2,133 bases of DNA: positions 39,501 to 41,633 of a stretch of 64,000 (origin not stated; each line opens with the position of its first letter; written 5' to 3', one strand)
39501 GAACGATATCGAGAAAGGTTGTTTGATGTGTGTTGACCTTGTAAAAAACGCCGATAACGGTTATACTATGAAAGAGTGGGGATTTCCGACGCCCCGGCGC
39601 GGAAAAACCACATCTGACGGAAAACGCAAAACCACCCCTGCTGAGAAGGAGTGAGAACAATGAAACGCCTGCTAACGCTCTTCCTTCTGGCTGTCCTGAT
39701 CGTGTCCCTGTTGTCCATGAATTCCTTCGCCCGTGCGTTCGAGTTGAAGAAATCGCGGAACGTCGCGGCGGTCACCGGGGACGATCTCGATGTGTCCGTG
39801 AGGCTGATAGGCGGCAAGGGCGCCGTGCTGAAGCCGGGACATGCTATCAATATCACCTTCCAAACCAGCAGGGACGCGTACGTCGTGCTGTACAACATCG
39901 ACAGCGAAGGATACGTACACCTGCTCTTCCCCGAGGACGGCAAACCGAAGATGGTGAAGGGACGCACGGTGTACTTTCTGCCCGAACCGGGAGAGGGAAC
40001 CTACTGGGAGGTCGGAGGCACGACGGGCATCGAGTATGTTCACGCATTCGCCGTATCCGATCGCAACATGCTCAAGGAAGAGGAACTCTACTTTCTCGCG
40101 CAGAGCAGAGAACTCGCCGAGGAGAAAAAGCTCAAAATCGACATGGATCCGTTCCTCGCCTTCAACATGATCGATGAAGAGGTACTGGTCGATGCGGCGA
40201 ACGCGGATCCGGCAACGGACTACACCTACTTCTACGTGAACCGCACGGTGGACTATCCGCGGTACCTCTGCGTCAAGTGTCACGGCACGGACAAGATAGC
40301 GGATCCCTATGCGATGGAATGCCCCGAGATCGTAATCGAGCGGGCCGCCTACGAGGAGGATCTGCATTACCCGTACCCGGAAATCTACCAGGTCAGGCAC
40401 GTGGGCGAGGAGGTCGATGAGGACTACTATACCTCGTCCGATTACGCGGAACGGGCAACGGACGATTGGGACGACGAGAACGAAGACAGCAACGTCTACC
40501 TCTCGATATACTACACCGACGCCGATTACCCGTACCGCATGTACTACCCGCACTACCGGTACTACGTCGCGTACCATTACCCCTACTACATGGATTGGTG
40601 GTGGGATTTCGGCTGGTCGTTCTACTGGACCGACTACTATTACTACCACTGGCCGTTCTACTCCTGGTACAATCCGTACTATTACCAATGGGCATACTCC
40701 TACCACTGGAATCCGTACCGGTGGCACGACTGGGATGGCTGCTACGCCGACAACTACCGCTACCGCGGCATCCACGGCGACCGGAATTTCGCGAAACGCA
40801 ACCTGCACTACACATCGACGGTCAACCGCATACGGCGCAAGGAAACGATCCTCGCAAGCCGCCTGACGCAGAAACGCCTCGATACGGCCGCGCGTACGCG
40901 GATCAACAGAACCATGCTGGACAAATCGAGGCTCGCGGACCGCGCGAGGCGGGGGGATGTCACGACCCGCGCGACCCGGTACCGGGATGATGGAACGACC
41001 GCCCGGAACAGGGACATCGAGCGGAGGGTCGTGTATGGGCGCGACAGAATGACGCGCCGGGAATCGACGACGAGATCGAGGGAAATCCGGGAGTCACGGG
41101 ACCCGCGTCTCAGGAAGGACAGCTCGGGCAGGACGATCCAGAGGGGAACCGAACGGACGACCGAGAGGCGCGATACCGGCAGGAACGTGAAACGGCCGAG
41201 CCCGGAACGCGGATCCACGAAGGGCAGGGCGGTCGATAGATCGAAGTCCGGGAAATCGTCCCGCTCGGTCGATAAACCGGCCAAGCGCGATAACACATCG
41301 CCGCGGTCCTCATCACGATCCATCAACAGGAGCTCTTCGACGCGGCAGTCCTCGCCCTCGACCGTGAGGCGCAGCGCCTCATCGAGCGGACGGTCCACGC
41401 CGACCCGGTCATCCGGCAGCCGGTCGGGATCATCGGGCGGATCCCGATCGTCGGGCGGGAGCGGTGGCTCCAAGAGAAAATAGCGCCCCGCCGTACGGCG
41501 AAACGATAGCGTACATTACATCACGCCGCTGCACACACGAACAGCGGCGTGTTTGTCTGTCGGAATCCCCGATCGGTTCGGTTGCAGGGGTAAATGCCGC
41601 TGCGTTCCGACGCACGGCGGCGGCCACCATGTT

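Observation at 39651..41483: Secreted protein with DUF4384-like domain, a Tyr/Trp-rich aromatic block and a ~270-aa Arg/Ser/Thr-rich basic tail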

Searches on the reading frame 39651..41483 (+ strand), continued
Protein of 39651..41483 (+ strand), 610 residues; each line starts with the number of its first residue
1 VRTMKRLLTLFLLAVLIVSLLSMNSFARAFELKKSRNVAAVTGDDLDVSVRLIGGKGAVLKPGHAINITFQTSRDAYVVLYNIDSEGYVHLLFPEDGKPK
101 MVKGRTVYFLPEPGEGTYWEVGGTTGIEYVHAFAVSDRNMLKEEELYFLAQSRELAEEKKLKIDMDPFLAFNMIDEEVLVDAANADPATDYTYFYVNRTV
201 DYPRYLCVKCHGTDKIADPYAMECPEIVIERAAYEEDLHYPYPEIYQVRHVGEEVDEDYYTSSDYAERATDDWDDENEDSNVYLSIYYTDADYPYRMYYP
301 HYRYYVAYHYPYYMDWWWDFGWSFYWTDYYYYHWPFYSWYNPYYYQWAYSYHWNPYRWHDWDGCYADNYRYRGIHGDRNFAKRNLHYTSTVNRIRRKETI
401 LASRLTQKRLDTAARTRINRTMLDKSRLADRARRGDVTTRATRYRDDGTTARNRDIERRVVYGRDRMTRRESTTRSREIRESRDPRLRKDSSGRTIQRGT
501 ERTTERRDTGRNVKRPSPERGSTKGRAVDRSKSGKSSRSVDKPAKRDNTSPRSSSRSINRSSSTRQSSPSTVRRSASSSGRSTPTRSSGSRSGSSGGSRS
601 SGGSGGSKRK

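Call 23: search_solved_structures(query=A1, max_evalue=1)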
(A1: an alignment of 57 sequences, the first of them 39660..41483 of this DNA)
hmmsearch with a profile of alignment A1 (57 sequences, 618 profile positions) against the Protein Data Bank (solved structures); distinct sequences matched with E-value up to 1: 6.
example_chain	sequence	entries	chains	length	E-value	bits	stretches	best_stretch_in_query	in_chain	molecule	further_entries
6hiv_BK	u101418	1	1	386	0.017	17.2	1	446-615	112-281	mL77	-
6qz9_0A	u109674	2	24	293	0.034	16.2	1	429-566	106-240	Proximal tail tube connector protein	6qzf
6p1h_C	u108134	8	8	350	0.25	13.3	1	416-613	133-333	DNA polymerase delta subunit 3 | POL32 isoform 1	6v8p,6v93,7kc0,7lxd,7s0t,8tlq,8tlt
29tk_Q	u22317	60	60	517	0.27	13.2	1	380-612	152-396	General transcription factor IIF subunit 1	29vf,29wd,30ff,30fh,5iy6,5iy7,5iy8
6zmi_CE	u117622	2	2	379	0.56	12.2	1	448-575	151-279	Cell growth-regulating nucleolar protein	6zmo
5o9z_I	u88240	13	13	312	0.86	11.5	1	488-607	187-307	Pre-mRNA-splicing factor 38A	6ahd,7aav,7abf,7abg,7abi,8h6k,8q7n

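Call 24: fold_search(model_id=the predicted structure, library=pdb)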
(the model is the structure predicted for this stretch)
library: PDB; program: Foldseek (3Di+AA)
matches with E <= 10: 1831; with E <= 0.001: 1
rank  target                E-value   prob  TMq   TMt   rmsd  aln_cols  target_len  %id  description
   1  8wae_A                8.3e-04  1.00  0.13  0.57   6.7       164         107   13  Crystal structure of a novel porphyran-binding carbohydrate binding module (released 2024-09-11)
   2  6pal_B                1.7e-03  0.93  0.09  0.13   9.8       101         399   11  Bacteroides uniformis endo-laminarinase BuGH158 from the beta(1,3)-glucan utilization locus (released 2020-04-01)
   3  6tou_A                2.8e-03  0.85  0.10  0.21   7.5       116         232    9  Rabies virus glycoprotein PH domain in complex with the scFv fragment of broadly neutralizing human antibody RVC20 (released 2020-02-12)
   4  7p5y_G                2.8e-03  0.84  0.10  0.35   6.4       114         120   11  Structure of homomeric LRRC8A Volume-Regulated Anion Channel in complex with synthetic nanobody Sb3 (released 2021-09-15)
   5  8d21_E                3.0e-03  0.75  0.09  0.31   6.6       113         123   11  Cryo-EM structure of the VRC321 clinical trial, vaccine-elicited, human antibody 1B06 in complex with a stabilized NC9 (released 2023-04-12)
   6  9q6y_C                3.2e-03  0.75  0.10  0.33   7.3       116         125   10  Human Serum Albumin in complex with four nanobodies: N33, nb139 & nb104 (released 2026-03-25)
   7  8wae_B                3.4e-03  0.99  0.13  0.55   6.5       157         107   11  Crystal structure of a novel porphyran-binding carbohydrate binding module (released 2024-09-11)
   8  3qxv_D                3.6e-03  0.90  0.09  0.35   6.2       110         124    9  Structure of an Anti-Methotrexate CDR1-4 Graft VHH Antibody in Complex with Methotrexate (released 2011-07-27)
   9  1dlf_H                3.6e-03  0.89  0.10  0.36   6.7       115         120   13  HIGH RESOLUTION CRYSTAL STRUCTURE OF THE FV FRAGMENT FROM AN ANTI-DANSYL SWITCH VARIANT ANTIBODY IGG2A(S) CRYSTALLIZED (released 1999-07-26)
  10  8gnk_H                4.3e-03  0.89  0.10  0.37   5.8       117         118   12  CryoEM structure of cytosol-facing, substrate-bound ratGAT1 (released 2023-05-31)
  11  7kd2_C                4.3e-03  0.80  0.10  0.36   6.5       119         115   11  Ricin bound to VHH antibody V11B2 (released 2021-08-04)
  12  9q6h_C                4.3e-03  0.80  0.10  0.33   6.7       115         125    9  Human Serum Albumin in complex with four nanobodies: nb33, nb77, nb125 & N42 (released 2026-03-25)
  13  2xwx_A                4.6e-03  1.00  0.12  0.18   5.0       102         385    6  Vibrio cholerae colonization factor GbpA crystal structure (released 2011-11-16)
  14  2znx_A                4.8e-03  0.87  0.10  0.23   7.4       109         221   10  5-Fluorotryptophan Incorporated ScFv10 Complexed to Hen Egg Lysozyme (released 2009-01-27)
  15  9bnk_H                4.8e-03  0.77  0.09  0.30   7.6       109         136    9  Cryo-EM structure of rhesus antibody V031-a.01 in complex with HIV-1 Env BG505 DS-SOSIP (released 2025-05-07)
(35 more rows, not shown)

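Call 43: find_encoding_contigs(protein=P0003, flank=5000, max_places=1)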
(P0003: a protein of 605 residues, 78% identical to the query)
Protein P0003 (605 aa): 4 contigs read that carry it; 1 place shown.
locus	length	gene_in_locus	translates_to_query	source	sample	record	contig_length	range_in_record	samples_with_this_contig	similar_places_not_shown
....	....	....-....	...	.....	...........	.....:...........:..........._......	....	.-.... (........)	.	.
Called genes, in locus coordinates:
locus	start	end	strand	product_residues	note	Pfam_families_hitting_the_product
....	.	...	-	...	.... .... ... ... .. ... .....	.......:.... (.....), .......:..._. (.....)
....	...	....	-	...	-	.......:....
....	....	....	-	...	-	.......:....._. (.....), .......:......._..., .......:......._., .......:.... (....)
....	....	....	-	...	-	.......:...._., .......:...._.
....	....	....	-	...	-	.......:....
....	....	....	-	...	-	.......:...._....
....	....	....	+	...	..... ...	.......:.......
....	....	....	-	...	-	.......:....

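Call 44: find_encoding_contigs(protein=P0107, flank=5000, max_places=1)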
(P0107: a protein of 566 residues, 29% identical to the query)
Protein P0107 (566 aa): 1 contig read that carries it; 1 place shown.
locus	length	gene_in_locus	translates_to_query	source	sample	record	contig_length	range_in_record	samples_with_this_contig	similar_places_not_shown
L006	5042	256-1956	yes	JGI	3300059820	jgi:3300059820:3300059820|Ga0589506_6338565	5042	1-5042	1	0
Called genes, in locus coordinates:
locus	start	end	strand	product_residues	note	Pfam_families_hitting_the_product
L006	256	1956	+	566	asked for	PF14326:DUF4384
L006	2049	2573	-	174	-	-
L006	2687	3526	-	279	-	PF00753:Lactamase_B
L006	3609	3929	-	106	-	PF01906:YbjQ_1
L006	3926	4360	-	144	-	PF13490:zf-HC2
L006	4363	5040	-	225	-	?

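Call 45: find_encoding_contigs(protein=P0102, flank=8000, max_places=1)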
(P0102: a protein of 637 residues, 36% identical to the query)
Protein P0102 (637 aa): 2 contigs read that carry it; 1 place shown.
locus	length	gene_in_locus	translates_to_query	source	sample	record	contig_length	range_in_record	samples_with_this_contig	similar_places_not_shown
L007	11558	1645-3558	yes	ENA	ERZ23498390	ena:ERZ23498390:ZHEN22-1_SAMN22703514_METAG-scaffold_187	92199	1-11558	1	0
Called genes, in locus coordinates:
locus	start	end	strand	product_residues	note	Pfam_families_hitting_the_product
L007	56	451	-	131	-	PF02472:ExbD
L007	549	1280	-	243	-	PF01618:MotA_ExbB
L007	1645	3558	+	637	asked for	PF14326:DUF4384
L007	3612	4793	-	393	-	PF00291:PALP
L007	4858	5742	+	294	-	PF02578:Cu-oxidase_4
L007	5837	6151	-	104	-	PF01910:Thiamine_BP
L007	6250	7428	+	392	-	PF00155:Aminotran_1_2, PF01041:DegT_DnrJ_EryC1 (weak)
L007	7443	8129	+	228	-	-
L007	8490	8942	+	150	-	-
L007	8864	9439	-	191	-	PF13801:Metal_resist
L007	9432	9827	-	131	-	-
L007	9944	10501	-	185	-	PF04542:Sigma70_r2, PF08281:Sigma70_r4_2, PF04545:Sigma70_r4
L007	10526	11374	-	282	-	PF00753:Lactamase_B, PF23023:Anti-Pycsar_Apyc1 (faint), PF12706:Lactamase_B_2 (weak)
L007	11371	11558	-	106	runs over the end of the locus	PF01906:YbjQ_1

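Call 52: find_related_loci(query=A1, collection=genome_contigs, flank=3000)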
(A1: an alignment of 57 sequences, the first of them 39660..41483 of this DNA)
Query A1 (607 aa) in genome_contigs; peptide patterns used: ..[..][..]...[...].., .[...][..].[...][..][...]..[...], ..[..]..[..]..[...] (x = any residue, [..] = any of these).
146 stretches matched a pattern; 88 encode a relative of the query (tblastn E <= 1e-3); the best 80 are kept; 80 distinct loci.
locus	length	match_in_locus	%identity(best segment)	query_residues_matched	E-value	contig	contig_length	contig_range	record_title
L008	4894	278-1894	78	1-541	0e+0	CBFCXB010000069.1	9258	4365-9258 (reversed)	MAG TPA_asm: uncultured bacterium isolate ERR13917544_metabat2_3 genome assembly, contig: ERZ26802894.1834, whole genome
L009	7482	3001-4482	52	20-521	2e-155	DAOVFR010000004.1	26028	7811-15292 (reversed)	MAG TPA_asm: Candidatus Krumholzibacteriota bacterium isolate CSMAG_1114 CSMAG_1114_k141_5157483_length_26028_cov_9.0000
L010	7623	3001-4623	46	1-546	5e-144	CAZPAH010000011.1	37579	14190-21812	MAG TPA_asm: uncultured bacterium isolate binchicken_co129_916 genome assembly, contig: NODE_2752_length_37579_cov_4.736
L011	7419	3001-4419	53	24-506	1e-139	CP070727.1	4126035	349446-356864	MAG: bacterium isolate bin44 chromosome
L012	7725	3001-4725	42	1-585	2e-132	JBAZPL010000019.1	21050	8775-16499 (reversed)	MAG: Candidatus Krumholzibacteriia bacterium isolate SO_2017_SWC_29 scaffold_1244_c1_LP-4_2017, whole genome shotgun seq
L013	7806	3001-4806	43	1-583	2e-131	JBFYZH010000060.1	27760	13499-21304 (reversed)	MAG: Candidatus Krumholzibacteriota bacterium isolate PPR_0430 k121_2555365, whole genome shotgun sequence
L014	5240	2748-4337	44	1-566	4e-131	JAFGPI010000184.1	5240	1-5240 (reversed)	MAG: Candidatus Krumholzibacteriota bacterium isolate Zod_Metabat.682 k87_10545459, whole genome shotgun sequence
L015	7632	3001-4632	42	20-565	4e-129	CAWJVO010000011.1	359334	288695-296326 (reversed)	MAG: uncultured bacterium isolate MFD04716.bin.3.15 genome assembly, contig: contig_46707, whole genome shotgun sequence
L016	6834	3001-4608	43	1-550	4e-130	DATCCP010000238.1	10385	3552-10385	MAG TPA_asm: Candidatus Krumholzibacteriaceae bacterium isolate SMAG_U7702 k141_63456, whole genome shotgun sequence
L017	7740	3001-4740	42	1-562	1e-127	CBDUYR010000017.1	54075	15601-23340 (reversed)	MAG TPA_asm: uncultured bacterium isolate SRR21487739_maxbin2_12 genome assembly, contig: ERZ25074848.22, whole genome s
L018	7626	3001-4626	42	26-587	6e-124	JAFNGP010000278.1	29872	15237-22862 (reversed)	Bacterium isolate bin_45 PROKKA_contig000278, whole genome shotgun sequence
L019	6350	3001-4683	40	1-560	3e-121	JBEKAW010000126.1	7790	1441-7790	MAG: Candidatus Krumholzibacteriaceae bacterium isolate SPRUCE 121 SPRUCE_121_126, whole genome shotgun sequence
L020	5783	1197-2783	42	26-556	2e-121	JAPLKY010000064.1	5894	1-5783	MAG: Candidatus Krumholzibacteriia bacterium isolate LacPavin_0920_SED1_MAG_62_8 LacPavin_0920_SED1_scaffold_791997, who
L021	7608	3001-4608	42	26-544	2e-118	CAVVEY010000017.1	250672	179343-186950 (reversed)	MAG: uncultured bacterium isolate MFD04716.bin.2.236 genome assembly, contig: contig_68059, whole genome shotgun sequenc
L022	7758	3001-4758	42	1-565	5e-121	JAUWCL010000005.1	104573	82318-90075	MAG: Candidatus Krumholzibacteriota bacterium isolate CSMAG_2137 CSMAG_2137_k141_1142304_length_104573_cov_33.4267, whol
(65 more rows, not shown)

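Call 70: search_protein_representatives(alignment_id=A1)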
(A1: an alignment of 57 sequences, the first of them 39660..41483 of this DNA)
Query: 57 sequences, 618 profile positions. Proteins with E-value up to 0.001 (for the whole library): 2441; up to 1e-10: 640; up to 1e-30: 121. The best 150 are listed.
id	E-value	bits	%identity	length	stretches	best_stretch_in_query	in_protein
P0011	5.1e-246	834.8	-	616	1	1-618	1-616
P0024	3.8e-230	782.4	-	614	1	1-611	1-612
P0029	1.8e-220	750.4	-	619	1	1-617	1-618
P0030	5.2e-217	739.0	-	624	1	1-618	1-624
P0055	3.4e-215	733.0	-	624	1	1-617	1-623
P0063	5.6e-213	725.7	-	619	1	1-618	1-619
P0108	2.4e-211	720.3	-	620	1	1-618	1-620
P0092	3.9e-207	706.4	-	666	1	1-613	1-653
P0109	2.2e-204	697.3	-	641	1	1-616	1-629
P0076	4.2e-203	693.1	-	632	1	1-614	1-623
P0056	1.9e-202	690.9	-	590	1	6-603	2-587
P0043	2.1e-202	690.7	-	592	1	1-617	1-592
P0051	2.1e-197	674.2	-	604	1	1-616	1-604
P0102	1.4e-196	671.5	-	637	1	1-617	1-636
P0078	2.2e-194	664.2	-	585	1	1-618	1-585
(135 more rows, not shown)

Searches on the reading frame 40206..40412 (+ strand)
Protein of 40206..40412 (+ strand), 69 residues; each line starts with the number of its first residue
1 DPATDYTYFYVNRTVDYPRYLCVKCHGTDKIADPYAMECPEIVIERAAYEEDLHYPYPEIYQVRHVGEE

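Call 60: search_protein_families(library=pfam, proteins=[window:40206-40412:+], max_evalue=10)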
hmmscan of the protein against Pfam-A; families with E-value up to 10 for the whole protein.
seq(69 aa): 2 families
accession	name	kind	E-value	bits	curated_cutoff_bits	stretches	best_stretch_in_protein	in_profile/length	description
PF02701.20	Zn_ribbon_Dof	-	0.037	14.6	26.6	1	9-26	18-35/59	Dof domain, zinc finger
PF11845.13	Tll0287-like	-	0.16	12.8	24.1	1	7-34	89-116/144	Tll0287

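Call 61: search_solved_structures(query=window:40206-40412:+, max_evalue=10)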
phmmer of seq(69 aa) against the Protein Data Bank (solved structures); distinct sequences matched with E-value up to 10: 2.
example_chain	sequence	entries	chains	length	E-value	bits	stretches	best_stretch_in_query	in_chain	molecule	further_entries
9mk9_B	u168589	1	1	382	0.064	17.2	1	7-46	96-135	Interferon-induced protein with tetratricopeptide repeats 3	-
2voa_A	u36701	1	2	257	0.91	13.6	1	7-64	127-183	EXODEOXYRIBONUCLEASE III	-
